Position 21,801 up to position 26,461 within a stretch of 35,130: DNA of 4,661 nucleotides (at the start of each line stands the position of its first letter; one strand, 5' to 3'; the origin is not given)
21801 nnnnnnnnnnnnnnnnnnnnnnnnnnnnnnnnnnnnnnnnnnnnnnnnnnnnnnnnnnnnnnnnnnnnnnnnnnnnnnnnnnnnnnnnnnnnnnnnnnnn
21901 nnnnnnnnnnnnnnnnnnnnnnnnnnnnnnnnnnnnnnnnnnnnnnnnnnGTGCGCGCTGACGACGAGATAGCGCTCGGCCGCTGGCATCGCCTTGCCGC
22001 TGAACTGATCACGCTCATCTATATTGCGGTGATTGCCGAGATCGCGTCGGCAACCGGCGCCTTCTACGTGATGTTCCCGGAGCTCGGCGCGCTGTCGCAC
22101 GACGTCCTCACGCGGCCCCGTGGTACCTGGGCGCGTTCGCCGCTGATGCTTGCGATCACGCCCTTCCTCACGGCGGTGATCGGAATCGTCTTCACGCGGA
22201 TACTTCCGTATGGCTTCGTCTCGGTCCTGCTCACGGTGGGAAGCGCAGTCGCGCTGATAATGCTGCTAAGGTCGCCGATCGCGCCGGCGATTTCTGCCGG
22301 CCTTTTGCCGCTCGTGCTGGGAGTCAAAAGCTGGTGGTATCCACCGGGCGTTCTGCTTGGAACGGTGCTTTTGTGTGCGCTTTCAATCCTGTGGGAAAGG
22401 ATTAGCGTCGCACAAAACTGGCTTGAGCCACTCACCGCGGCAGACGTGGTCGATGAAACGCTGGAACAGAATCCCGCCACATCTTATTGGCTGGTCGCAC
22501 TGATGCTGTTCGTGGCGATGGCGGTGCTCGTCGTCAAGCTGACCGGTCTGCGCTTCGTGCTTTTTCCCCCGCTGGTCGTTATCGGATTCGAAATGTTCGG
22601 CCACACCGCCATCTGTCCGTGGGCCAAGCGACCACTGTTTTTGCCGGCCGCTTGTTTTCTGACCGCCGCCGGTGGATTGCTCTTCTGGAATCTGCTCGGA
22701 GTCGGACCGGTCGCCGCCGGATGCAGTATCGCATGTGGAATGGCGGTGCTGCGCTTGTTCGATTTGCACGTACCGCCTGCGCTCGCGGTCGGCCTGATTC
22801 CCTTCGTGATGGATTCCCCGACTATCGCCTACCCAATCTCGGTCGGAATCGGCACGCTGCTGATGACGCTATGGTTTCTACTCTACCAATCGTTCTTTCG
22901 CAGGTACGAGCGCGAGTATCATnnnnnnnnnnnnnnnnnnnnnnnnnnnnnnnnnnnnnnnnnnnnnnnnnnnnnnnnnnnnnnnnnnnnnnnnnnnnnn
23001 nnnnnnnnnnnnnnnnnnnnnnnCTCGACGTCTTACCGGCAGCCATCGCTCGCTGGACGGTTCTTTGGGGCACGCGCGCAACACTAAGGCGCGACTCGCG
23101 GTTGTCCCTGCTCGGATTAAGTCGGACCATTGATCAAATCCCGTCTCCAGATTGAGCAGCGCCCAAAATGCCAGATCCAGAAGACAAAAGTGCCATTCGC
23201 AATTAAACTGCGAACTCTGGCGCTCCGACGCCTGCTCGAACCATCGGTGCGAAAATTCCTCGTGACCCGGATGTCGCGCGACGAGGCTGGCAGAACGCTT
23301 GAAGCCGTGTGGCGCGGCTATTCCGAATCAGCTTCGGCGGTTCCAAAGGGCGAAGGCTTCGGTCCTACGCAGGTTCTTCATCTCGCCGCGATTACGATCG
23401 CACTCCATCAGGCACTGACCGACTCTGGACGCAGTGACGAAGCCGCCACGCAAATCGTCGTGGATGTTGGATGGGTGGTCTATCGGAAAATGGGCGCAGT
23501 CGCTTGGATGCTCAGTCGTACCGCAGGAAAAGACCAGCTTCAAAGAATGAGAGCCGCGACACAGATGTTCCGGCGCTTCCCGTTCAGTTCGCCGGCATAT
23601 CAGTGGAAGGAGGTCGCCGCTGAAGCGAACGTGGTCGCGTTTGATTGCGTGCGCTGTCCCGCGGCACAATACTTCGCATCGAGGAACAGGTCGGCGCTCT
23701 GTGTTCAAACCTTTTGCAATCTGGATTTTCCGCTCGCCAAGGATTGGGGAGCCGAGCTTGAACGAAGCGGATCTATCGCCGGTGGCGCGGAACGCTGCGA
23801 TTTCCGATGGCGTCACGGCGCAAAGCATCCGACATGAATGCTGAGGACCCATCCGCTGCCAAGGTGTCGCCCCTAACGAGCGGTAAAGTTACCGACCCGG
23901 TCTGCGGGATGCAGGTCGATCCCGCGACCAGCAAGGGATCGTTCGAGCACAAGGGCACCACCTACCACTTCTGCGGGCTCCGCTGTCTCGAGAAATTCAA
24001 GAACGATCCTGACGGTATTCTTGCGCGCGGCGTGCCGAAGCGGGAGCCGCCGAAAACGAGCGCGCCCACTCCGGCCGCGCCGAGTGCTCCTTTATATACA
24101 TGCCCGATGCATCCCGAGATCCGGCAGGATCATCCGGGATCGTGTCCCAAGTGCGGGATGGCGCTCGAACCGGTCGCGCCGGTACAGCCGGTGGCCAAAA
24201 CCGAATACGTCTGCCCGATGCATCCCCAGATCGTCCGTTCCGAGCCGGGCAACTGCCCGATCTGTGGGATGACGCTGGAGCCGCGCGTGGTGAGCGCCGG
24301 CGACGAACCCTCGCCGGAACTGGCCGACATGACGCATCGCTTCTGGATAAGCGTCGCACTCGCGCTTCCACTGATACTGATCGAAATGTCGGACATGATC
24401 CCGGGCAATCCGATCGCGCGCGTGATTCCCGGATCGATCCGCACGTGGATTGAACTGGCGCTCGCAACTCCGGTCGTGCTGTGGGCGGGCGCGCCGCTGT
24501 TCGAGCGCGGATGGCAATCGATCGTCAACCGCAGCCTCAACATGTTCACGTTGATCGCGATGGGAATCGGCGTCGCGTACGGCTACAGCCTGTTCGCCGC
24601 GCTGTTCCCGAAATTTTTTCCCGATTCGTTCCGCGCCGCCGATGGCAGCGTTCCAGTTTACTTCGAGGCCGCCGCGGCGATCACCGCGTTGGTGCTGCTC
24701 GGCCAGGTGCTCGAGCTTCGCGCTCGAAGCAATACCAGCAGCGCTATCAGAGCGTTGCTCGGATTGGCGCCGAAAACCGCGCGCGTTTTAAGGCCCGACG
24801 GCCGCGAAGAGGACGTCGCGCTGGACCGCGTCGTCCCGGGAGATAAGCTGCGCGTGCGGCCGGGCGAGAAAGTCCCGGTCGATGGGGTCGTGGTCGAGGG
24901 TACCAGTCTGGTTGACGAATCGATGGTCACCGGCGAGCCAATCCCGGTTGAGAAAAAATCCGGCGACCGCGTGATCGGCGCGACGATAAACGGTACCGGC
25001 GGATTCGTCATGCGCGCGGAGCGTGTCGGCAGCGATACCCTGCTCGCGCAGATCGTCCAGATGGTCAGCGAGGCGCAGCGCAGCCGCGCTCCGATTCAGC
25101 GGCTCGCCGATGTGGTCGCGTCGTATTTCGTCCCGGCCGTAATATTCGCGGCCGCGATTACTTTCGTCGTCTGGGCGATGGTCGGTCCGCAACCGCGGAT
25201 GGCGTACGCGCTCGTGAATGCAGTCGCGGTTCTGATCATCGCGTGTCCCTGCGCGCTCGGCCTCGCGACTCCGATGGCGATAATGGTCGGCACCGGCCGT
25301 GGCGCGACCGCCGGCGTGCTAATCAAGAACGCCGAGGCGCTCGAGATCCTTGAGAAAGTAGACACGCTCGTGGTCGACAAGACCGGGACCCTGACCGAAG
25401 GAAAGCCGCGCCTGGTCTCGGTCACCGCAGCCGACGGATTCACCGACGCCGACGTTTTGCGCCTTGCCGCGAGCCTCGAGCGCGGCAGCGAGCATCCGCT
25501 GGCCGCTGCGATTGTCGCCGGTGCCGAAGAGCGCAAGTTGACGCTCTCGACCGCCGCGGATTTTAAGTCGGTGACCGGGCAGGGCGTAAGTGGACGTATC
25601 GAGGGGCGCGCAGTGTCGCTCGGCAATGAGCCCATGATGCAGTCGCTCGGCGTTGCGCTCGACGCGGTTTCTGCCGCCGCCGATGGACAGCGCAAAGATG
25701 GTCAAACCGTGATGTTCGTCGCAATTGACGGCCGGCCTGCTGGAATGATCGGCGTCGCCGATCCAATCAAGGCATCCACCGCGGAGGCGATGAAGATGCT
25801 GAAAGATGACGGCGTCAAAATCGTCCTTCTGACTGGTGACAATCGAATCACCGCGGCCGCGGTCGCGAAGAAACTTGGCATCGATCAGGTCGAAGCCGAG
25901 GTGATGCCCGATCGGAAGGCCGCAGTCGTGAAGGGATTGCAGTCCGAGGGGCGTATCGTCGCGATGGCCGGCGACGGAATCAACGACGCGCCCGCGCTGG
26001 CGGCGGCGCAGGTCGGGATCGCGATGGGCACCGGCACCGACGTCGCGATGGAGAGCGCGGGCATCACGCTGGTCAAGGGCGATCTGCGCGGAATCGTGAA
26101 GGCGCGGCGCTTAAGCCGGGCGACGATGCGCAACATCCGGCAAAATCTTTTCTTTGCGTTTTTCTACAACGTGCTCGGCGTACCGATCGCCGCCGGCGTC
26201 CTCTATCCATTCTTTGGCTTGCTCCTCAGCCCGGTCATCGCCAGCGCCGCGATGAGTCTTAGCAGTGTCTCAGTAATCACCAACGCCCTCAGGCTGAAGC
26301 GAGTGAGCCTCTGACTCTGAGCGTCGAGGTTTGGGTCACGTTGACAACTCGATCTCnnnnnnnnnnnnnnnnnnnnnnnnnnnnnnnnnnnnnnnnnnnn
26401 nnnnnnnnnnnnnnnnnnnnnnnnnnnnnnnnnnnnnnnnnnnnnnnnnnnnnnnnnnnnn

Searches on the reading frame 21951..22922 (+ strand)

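Call 55: search_protein_families(library=pfam, proteins=[window:21951-22922:+], max_evalue=0.001)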
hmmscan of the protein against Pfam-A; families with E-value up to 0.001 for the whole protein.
window:21951-22922:+ (324 aa): 1 family
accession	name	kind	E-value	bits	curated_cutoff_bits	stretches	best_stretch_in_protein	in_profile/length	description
PF04982.19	TM_HPP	-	1.1e-08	35.2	27.2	1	19-152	14-151/157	HPP, transmembrane region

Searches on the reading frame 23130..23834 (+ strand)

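Call 55: search_protein_families(library=pfam, proteins=[window:23130-23834:+], max_evalue=0.001)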
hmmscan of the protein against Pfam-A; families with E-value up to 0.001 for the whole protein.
window:23130-23834:+ (235 aa): 1 family
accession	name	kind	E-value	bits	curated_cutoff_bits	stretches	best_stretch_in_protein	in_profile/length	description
PF14196.11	ATC_hydrolase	-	2e-09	38.8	28.1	1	86-227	6-145/145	L-2-amino-thiazoline-4-carboxylic acid hydrolase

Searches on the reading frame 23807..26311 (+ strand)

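Call 9: search_protein_families(library=pfam, proteins=[window:23807-26311:+], max_evalue=0.01)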
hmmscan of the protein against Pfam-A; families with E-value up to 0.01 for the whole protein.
window:23807-26311:+ (835 aa): 6 families
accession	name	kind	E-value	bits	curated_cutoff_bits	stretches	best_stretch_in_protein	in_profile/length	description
PF00122.25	E1-E2_ATPase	-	5.6e-59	199.1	28.1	1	320-501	2-180/181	E1-E2 ATPase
PF00702.32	Hydrolase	-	5.9e-33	115.3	26.4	1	518-734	1-190/191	haloacid dehalogenase-like hydrolase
PF19335.5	HMBD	-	1.4e-28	98.9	23.6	2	97-123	2-28/28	Heavy metal binding domain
PF04945.19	YHS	-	2.2e-11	44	30.3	1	28-69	1-41/47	YHS domain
PF08282.18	Hydrolase_3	-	6.5e-07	29.8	20.9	1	712-765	200-253/255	haloacid dehalogenase-like hydrolase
PF12710.13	HAD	-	0.001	20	27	1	659-731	88-188/189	haloacid dehalogenase-like hydrolase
